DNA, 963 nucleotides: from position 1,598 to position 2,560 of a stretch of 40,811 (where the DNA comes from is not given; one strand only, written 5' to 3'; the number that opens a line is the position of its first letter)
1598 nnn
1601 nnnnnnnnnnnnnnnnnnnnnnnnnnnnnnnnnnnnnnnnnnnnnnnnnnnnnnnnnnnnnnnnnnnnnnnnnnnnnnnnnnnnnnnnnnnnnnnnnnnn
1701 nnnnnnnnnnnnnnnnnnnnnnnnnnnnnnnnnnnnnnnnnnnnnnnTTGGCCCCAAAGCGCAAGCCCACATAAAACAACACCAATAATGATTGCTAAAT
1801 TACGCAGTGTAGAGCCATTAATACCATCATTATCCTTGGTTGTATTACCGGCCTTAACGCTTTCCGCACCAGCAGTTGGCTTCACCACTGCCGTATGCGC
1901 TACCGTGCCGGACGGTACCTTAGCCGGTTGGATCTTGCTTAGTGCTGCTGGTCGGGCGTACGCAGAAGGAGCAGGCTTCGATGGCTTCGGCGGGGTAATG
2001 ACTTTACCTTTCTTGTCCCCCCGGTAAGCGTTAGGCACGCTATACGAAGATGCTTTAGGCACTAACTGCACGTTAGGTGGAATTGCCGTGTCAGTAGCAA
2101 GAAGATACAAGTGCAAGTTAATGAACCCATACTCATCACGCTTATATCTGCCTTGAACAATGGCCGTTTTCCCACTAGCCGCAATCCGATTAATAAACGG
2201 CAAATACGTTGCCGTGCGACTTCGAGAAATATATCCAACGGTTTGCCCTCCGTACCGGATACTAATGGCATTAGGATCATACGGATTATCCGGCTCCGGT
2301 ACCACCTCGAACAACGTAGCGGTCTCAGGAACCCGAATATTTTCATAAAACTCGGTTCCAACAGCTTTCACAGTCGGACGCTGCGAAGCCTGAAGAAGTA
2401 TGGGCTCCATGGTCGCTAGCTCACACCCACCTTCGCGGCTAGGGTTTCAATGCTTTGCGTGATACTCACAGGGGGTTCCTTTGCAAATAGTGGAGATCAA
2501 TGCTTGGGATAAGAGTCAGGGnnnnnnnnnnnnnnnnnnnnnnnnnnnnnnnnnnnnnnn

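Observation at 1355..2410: Membrane-anchored HIRAN-domain protein next to the integrase: candidate new superinfection-exclusion or defence gene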

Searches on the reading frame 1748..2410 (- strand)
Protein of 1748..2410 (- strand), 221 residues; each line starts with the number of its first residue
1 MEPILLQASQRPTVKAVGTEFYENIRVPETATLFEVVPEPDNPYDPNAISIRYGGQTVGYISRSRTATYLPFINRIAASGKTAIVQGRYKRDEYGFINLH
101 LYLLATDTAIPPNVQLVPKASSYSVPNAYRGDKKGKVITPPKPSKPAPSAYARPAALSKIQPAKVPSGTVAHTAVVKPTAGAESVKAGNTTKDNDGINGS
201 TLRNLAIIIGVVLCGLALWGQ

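Call 33: find_homologous_proteins(query=A2, max_evalue=0.00001)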
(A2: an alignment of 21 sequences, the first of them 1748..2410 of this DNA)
Query A2 (21 sequences) (221 aa, profile of the alignment): 164 proteins with E <= 0.00001 among 6782 candidates; the best 120 are listed.
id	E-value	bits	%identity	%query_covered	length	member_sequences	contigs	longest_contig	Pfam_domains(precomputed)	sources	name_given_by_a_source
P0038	1.1e-70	255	44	61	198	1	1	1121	-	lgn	-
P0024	7.3e-70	253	49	66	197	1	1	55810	PF08797.17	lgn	-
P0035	6.1e-69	250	48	63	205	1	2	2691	-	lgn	-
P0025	1.1e-68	249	45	59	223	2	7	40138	PF08797.17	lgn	-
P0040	1.8e-68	248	42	66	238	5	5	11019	-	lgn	-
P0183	1.2e-67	246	41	65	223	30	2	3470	-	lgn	-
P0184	2.4e-67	245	46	57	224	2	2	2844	PF08797.17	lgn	-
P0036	2.4e-66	241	43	73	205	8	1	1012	PF08797.17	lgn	-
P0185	3.4e-66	241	48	57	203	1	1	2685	PF08797.17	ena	-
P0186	7.5e-66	240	49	57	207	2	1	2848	PF08797.17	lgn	-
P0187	4.5e-65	237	33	94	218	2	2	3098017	-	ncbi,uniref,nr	ncbi:HIRAN domain-containing protein [Corynebacterium hansenii]|uniref:HIRAN domain-containing prote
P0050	6.3e-65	237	38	57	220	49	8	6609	PF08797.17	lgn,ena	-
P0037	7.6e-63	230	41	62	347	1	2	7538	PF13384.13,PF02796.22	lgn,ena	-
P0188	1.8e-62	229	49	57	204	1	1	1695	PF08797.17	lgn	-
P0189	2.2e-62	228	49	57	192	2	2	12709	PF08797.17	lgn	-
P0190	1.4e-59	219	43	72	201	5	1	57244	PF08797.17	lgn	-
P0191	4.0e-59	218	43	72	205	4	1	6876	PF08797.17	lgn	-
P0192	4.5e-58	214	46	64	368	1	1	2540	PF13384.13,PF13936.13,PF13551.13,PF02796.22,PF08797.17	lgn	-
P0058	9.2e-55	204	32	59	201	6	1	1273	PF08797.17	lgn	-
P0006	3.4e-53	198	96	100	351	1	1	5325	PF08797.17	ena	-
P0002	5.4e-53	198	97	100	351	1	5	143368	PF08797.17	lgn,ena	-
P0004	5.7e-53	198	96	100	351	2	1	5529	PF08797.17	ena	-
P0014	6.9e-53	197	91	100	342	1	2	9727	PF08797.17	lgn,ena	-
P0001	7.2e-53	197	100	100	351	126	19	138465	PF08797.17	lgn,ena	-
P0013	9.4e-53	197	94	100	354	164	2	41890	PF08797.17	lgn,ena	-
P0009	1.4e-52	196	95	100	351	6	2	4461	PF08797.17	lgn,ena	-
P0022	1.5e-52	196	98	100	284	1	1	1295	PF08797.17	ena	-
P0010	1.7e-52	196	98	100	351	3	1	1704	PF08797.17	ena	-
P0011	1.9e-52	196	96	100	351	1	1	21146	PF08797.17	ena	-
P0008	1.9e-52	196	96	100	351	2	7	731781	PF08797.17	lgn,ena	-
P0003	1.9e-52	196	96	100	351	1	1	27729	PF08797.17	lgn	-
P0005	2.1e-52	196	97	100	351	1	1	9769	PF08797.17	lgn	-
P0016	2.2e-52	196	90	100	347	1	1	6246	PF08797.17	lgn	-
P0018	2.5e-52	196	92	100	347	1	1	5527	PF08797.17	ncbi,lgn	-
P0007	2.9e-52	195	96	100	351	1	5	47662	PF08797.17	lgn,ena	-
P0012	3.8e-52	195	93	100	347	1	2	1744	PF08797.17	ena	-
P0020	7.8e-52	194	90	100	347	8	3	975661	PF08797.17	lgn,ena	-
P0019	8.6e-52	194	90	100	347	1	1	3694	PF08797.17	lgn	-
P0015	1.1e-51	194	92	100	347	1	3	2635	PF08797.17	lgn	-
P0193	1.7e-51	193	43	62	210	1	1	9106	PF08797.17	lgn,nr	nr:MAG TPA: HIRAN protein [Caudoviricetes sp.]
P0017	2.5e-51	192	90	100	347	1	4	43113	PF08797.17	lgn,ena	-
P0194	3.6e-50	189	48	57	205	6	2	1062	PF08797.17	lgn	-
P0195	9.7e-50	187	36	57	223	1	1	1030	PF08797.17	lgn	-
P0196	1.1e-46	177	37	53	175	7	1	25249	-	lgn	-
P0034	4.8e-46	175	53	58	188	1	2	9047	PF08797.17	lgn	-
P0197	1.6e-45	173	51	48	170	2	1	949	PF08797.17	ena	-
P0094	3.2e-41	159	45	25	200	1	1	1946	PF08797.17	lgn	-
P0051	2.3e-37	147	39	58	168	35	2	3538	PF08797.17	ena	-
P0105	1.9e-36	144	36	39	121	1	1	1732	PF08797.17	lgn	-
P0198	7.8e-35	139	36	54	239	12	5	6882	PF08797.17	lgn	-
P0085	2.3e-31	127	50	29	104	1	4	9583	PF08797.17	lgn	-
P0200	7.7e-29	119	52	28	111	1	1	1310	PF08797.17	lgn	-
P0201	2.2e-28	117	53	33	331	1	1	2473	PF08797.17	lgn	-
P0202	1.8e-27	115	38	44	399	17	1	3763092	PF08797.17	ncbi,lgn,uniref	ncbi:HIRAN domain-containing protein [Arthrobacter sp. MPF02]|uniref:HIRAN domain-containing protein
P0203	8.2e-27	112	53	27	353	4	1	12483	PF08797.17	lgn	-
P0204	1.3e-26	112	43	28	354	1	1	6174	PF08797.17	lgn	-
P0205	2.0e-26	111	40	38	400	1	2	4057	PF08797.17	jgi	jgi:collagen type III alpha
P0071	2.6e-26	111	48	34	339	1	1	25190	PF08797.17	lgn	-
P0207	3.0e-26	110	57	24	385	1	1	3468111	PF08797.17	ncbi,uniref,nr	ncbi:HIRAN domain-containing protein [Arthrobacter agilis]|uniref:HIRAN domain-containing protein n=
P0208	3.3e-26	110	41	37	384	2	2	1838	PF08797.17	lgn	-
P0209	4.1e-26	110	42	38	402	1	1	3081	PF08797.17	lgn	-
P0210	5.4e-26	110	53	33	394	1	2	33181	PF08797.17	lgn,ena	-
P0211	6.3e-26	109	42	36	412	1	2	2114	PF08797.17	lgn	-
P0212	6.5e-26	109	44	29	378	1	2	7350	PF08797.17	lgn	-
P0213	1.2e-25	109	45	29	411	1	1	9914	PF08797.17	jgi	-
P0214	1.3e-25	108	44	36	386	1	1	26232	PF08797.17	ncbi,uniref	ncbi:HIRAN domain-containing protein [Arthrobacter citreus]|uniref:HIRAN domain-containing protein n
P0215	1.4e-25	108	50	27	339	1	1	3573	PF08797.17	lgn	-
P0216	1.6e-25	108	65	24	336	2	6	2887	PF08797.17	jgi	jgi:hypothetical protein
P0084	2.0e-25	108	41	37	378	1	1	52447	PF08797.17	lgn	-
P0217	2.1e-25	108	46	30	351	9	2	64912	PF08797.17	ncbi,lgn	-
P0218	3.0e-25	107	57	24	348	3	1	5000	PF08797.17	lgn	-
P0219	3.6e-25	107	37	38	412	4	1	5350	PF08797.17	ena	-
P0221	3.4e-24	104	41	45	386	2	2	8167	PF08797.17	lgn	-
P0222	3.5e-24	104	48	24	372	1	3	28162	PF08797.17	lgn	-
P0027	5.1e-24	103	58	24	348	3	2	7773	PF08797.17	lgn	-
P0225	8.4e-24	103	55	27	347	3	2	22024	PF08797.17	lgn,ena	-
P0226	1.3e-23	102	55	24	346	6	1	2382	PF08797.17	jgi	jgi:hypothetical protein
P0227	1.8e-23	101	47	33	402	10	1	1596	PF08797.17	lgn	-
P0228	2.6e-23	101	35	56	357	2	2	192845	PF08797.17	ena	-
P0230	3.4e-23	101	48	33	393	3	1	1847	PF08797.17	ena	-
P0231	5.4e-23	100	39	38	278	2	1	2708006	PF08797.17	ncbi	-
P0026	6.2e-23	100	41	40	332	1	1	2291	PF08797.17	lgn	-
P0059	1.2e-22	99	59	20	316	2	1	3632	PF08797.17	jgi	jgi:hypothetical protein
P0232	1.2e-22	99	41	47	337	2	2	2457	PF08797.17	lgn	-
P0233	1.3e-22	99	52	24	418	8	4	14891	PF08797.17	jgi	jgi:hypothetical protein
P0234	2.7e-22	98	55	24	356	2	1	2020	PF08797.17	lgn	-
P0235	3.4e-22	97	53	27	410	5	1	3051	PF10708.15,PF08797.17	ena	-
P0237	7.8e-22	96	50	24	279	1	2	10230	PF08797.17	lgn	-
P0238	8.0e-22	96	53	24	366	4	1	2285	PF08797.17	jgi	jgi:hypothetical protein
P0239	8.7e-22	96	45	30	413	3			PF08797.17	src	-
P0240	9.0e-22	96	52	27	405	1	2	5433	PF08797.17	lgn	-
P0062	1.4e-21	95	37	54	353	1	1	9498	PF08797.17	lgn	-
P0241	2.3e-21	95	42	24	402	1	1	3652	PF08797.17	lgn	-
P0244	2.9e-21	94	53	24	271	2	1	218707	PF08797.17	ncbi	ncbi:HIRAN domain-containing protein [Sinomonas sp. RB5]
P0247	1.2e-20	92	41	36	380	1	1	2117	PF08797.17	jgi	jgi:hypothetical protein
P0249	2.5e-20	91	57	24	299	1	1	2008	PF08797.17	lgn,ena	-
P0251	3.9e-20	91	43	30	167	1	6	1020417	PF08797.17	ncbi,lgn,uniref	ncbi:HIRAN domain-containing protein [Rothia terrae]|uniref:HIRAN domain-containing protein n=1 Tax=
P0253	7.3e-20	90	50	20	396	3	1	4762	PF08797.17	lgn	-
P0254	2.4e-19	88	48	24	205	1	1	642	PF08797.17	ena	-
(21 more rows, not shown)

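Call 34: find_encoding_contigs(protein=P0187, flank=7000, max_places=2)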
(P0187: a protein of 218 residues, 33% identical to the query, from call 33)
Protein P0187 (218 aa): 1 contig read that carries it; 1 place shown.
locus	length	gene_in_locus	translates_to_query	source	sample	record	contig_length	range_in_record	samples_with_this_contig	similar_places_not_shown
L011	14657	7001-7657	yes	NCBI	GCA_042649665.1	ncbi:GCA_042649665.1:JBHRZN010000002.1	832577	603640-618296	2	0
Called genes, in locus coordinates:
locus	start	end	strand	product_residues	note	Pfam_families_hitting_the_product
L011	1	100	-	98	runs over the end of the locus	-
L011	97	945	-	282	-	-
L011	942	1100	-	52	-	PF13376:OmdA (weak)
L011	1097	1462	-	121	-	-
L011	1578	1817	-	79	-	-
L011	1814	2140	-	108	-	-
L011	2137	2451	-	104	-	-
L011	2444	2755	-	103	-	PF00462:Glutaredoxin (weak)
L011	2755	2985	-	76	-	PF12728:HTH_17 (weak)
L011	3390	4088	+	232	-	-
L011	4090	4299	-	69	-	-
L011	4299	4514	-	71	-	-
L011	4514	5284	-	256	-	PF09669:Phage_pRha, PF03374:ANT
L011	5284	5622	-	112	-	-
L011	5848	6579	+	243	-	-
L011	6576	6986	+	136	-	PF06114:Peptidase_M78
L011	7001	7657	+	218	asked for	-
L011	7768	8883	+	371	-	PF26003:Integrase_N_phage (weak), PF22022:Phage_int_M (weak), PF00589:Phage_integrase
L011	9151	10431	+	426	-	PF07690:MFS_1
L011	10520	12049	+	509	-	PF00483:NTP_transferase, PF01128:IspD, PF12804:NTP_transf_3, PF25087:GMPPB_C (faint), PF00132:Hexapep (faint)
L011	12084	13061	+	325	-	PF13793:Pribosyltran_N, PF00156:Pribosyltran, PF14572:Pribosyl_synth, PF14681:UPRTase (faint)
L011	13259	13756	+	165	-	PF13302:Acetyltransf_3, PF00583:Acetyltransf_1, PF13508:Acetyltransf_7 (weak)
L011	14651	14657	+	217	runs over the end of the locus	PF01386:Ribosomal_L25p, PF14693:Ribosomal_TL5_C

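Call 35: find_encoding_contigs(protein=P0190, flank=7000, max_places=2)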
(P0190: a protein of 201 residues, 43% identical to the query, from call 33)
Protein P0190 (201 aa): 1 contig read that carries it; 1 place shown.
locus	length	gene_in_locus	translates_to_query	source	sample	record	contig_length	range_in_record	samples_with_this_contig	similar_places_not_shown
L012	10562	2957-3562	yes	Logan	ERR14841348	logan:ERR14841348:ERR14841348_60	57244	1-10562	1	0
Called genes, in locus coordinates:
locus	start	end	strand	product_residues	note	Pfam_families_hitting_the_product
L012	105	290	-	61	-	PF12728:HTH_17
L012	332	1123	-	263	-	PF08346:AntA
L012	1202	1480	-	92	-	-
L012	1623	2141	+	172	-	-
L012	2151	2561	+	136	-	PF06114:Peptidase_M78 (weak)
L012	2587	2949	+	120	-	-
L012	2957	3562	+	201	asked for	PF08797:HIRAN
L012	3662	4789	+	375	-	PF00589:Phage_integrase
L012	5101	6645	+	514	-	PF06738:ThrE, PF12821:ThrE_2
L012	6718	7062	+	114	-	-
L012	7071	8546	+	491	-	PF00982:Glyco_transf_20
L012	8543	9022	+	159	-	-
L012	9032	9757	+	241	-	PF02358:Trehalose_PPase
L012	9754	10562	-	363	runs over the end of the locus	PF00356:LacI (weak), PF00532:Peripla_BP_1, PF13407:Peripla_BP_4, PF13377:Peripla_BP_3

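Call 36: find_encoding_contigs(protein=P0196, flank=7000, max_places=2)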
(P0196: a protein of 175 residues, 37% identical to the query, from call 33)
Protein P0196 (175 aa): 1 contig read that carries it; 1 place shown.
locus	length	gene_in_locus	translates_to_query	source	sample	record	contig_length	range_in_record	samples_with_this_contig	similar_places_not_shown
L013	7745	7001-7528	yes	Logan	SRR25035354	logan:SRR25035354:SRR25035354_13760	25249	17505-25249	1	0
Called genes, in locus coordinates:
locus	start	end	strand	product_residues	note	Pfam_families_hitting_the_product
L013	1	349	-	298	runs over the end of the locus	PF09588:YqaJ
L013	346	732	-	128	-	-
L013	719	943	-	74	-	-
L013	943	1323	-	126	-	-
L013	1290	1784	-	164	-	-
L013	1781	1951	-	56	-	-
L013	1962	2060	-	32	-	-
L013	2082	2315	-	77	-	-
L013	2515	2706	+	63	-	-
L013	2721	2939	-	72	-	-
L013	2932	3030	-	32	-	-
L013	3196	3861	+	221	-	-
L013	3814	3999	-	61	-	-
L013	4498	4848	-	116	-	-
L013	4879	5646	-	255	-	PF10547:P22_AR_N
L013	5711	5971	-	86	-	-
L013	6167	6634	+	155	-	-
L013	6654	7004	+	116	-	PF06114:Peptidase_M78 (weak)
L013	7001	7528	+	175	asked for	-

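Call 38: find_related_loci(query=A2, collection=genome_contigs, flank=6000)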
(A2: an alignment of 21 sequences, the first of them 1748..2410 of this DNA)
Query A2 (221 aa) in genome_contigs; peptide patterns used: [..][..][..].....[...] (x = any residue, [..] = any of these).
296 stretches matched a pattern; 220 encode a relative of the query (tblastn E <= 1e-3); the best 80 are kept; 80 distinct loci.
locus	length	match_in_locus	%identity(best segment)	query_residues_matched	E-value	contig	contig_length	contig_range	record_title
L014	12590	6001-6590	34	6-218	1e-24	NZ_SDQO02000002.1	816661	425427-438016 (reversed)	Corynebacterium silvaticum strain KL0182 KL0182_contig_2, whole genome shotgun sequence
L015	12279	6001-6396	31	1-130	2e-18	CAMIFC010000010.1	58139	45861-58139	MAG: uncultured Corynebacterium sp. isolate Bugu8DmMFf_bin.2.MAG genome assembly, contig: NODE_30_length_58139_cov_21.49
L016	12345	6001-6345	38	29-125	9e-17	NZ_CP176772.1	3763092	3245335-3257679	Arthrobacter sp. MPF02 chromosome, complete genome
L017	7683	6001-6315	42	6-113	5e-16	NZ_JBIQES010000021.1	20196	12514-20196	Dietzia sp. 179-F 9C3 NHS NODE_21_length_20196_cov_259.270242, whole genome shotgun sequence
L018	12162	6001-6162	59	35-88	4e-15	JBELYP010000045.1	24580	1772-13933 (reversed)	MAG: Arthrobacter sp. isolate 241_Sum.2 NODE_45_length_24580_cov_9.475860, whole genome shotgun sequence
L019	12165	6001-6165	55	34-88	2e-14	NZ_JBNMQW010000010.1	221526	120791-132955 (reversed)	Mycolicibacterium vaccae strain TCC_028 contig00010, whole genome shotgun sequence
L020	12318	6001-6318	39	13-101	4e-14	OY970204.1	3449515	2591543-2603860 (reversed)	MAG: uncultured Solirubrobacterales bacterium isolate MFD04967.bin.c.7 genome assembly, chromosome: 1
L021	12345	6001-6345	34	29-125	6e-14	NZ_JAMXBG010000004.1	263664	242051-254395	Pseudarthrobacter sp. MDT3-26 scaffold10, whole genome shotgun sequence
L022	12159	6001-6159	58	36-88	6e-14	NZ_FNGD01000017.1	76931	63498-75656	Arthrobacter sp. ov407, whole genome shotgun sequence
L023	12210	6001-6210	43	36-103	7e-14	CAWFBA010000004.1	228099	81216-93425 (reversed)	MAG: uncultured Thermoleophilaceae bacterium isolate MFD09267.bin.2.304 genome assembly, contig: contig_151973, whole ge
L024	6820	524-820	36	29-115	7e-14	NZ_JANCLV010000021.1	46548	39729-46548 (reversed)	Pseudarthrobacter humi strain RMG13 contig21, whole genome shotgun sequence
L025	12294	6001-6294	42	14-94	2e-13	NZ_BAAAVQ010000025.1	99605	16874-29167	Glutamicibacter bergerei strain JCM 13567 sequence025, whole genome shotgun sequence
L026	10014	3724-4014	37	29-113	2e-13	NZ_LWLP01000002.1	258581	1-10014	Arthrobacter sp. OY3WO11 scaffold00002, whole genome shotgun sequence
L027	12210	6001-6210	41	36-103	4e-13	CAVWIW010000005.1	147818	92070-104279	MAG: uncultured Thermoleophilaceae bacterium isolate MFD05454.bin.3.844 genome assembly, contig: contig_20289, whole gen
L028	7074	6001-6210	46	34-102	4e-13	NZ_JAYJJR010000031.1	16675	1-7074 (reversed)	[Mycobacterium] crassicus strain MYC098 NODE_31_length_16675_cov_201.096631, whole genome shotgun sequence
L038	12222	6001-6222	36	27-101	4e-12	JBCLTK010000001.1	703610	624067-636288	Corynebacteriaceae bacterium 6-324 voucher GPTB0039 scaffold1, whole genome shotgun sequence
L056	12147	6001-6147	41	36-84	5e-10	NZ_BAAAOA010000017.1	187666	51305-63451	Kocuria aegyptia strain JCM 14735 sequence17, whole genome shotgun sequence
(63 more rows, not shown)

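Call 41: find_encoding_contigs(protein=P0202, flank=7000, max_places=2)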
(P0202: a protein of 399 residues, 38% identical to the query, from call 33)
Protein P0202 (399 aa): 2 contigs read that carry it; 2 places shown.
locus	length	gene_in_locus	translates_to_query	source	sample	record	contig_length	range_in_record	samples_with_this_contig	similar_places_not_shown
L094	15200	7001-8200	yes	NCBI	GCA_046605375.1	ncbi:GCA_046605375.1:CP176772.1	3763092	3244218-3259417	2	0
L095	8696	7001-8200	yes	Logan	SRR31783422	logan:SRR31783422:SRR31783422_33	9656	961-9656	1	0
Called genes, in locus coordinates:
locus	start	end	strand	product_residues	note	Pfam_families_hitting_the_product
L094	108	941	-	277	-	PF08240:ADH_N, PF00107:ADH_zinc_N, PF13602:ADH_zinc_N_2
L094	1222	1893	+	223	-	PF00440:TetR_N (weak), PF02909:TetR_C_1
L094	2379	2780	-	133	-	-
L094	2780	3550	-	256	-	PF14329:DUF4386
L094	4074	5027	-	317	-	PF04542:Sigma70_r2, PF04545:Sigma70_r4 (weak), PF08281:Sigma70_r4_2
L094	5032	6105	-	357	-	PF07992:Pyr_redox_2, PF00070:Pyr_redox (faint)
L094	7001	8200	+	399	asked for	PF08797:HIRAN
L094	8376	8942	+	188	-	PF00239:Resolvase, PF02796:HTH_7 (weak)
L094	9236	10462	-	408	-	PF13191:AAA_16, PF01637:ATPase_2 (faint), PF13401:AAA_22 (weak), PF13173:AAA_14 (faint)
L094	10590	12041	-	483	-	PF00083:Sugar_tr, PF07690:MFS_1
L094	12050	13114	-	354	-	PF00753:Lactamase_B, PF23023:Anti-Pycsar_Apyc1 (weak), PF12706:Lactamase_B_2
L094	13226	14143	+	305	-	PF00126:HTH_1, PF03466:LysR_substrate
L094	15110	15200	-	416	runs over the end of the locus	PF00070:Pyr_redox (faint), PF00890:FAD_binding_2, PF01266:DAO, PF01494:FAD_binding_3, PF05834:Lycopene_cycl (weak), PF07992:Pyr_redox_2 (weak), PF12831:FAD_oxidored, PF01266:DAO, +2 more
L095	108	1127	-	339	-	PF08240:ADH_N, PF00107:ADH_zinc_N, PF13602:ADH_zinc_N_2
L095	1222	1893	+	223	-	PF00440:TetR_N (weak), PF02909:TetR_C_1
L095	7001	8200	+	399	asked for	PF08797:HIRAN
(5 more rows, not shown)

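Call 42: find_encoding_contigs(protein=P0207, flank=7000, max_places=2)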
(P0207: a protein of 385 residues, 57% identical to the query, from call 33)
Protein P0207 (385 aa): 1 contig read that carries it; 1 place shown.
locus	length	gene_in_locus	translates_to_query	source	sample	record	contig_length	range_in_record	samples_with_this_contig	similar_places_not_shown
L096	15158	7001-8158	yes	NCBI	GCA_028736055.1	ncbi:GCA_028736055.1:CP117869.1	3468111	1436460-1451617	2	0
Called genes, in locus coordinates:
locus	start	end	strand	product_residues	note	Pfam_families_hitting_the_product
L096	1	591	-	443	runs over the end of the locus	PF05133:SPP1_portal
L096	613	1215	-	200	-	PF20441:TerL_nuclease (weak)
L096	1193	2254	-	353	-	-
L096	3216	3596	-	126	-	-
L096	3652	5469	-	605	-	-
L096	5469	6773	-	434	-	-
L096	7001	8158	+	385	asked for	PF08797:HIRAN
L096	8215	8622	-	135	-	-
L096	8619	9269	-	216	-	PF24030:DUF7341, PF24029:DUF7340 (weak)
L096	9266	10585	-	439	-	PF00772:DnaB, PF03796:DnaB_C, PF13481:AAA_25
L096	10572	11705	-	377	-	-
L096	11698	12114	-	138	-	-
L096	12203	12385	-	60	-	-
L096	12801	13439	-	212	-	-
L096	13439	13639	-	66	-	PF12728:HTH_17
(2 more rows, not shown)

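Call 44: search_protein_families(library=pfam, proteins=[L056:1116-3914:+, L056:4258-5676:-, L056:5869-7008:+, L056:6540-8690:+, L056:7097-8806:+, L056:8737-10206:-, L056:713-1306:-], max_evalue=0.001)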
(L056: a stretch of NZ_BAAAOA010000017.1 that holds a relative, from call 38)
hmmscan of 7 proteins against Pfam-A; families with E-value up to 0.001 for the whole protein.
L056:1116-3914:+ (933 aa): 3 families
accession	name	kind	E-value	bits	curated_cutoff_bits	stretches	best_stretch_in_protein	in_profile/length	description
PF01433.26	Peptidase_M1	-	1.7e-54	185.2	27.7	1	308-520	4-218/218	Peptidase family M1 domain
PF11838.14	ERAP1_C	-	6.3e-35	121.6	38.2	1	602-921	2-316/318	ERAP1-like C-terminal domain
PF17900.6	Peptidase_M1_N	-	3e-10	41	25.8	1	167-256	99-186/186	Peptidase M1 N-terminal domain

L056:4258-5676:- (473 aa): 0 families

L056:5869-7008:+ (380 aa): 1 family
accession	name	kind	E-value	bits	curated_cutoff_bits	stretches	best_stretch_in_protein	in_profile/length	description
PF08797.16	HIRAN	-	8.6e-05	22.7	24.7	0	44-84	27-68/96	HIRAN domain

L056:6540-8690:+ (717 aa): 2 families
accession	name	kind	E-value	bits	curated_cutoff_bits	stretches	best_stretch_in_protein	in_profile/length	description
PF03109.22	ABC1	-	4.1e-73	246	22.9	1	244-486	1-241/244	ABC1 atypical kinase-like domain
PF01636.29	APH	-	7.4e-06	26.3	23.2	1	421-460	164-198/239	Phosphotransferase enzyme family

L056:7097-8806:+ (570 aa): 0 families

L056:8737-10206:- (490 aa): 1 family
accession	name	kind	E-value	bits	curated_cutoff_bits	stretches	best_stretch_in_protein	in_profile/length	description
PF00171.27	Aldedh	-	6.4e-113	378.2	23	1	38-481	7-461/461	Aldehyde dehydrogenase family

L056:713-1306:- (197 aa): 1 family
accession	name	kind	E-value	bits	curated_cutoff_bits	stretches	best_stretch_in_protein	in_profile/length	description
PF10002.14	DUF2243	-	2.8e-37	128.4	25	1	56-186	1-139/140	Predicted membrane protein (DUF2243)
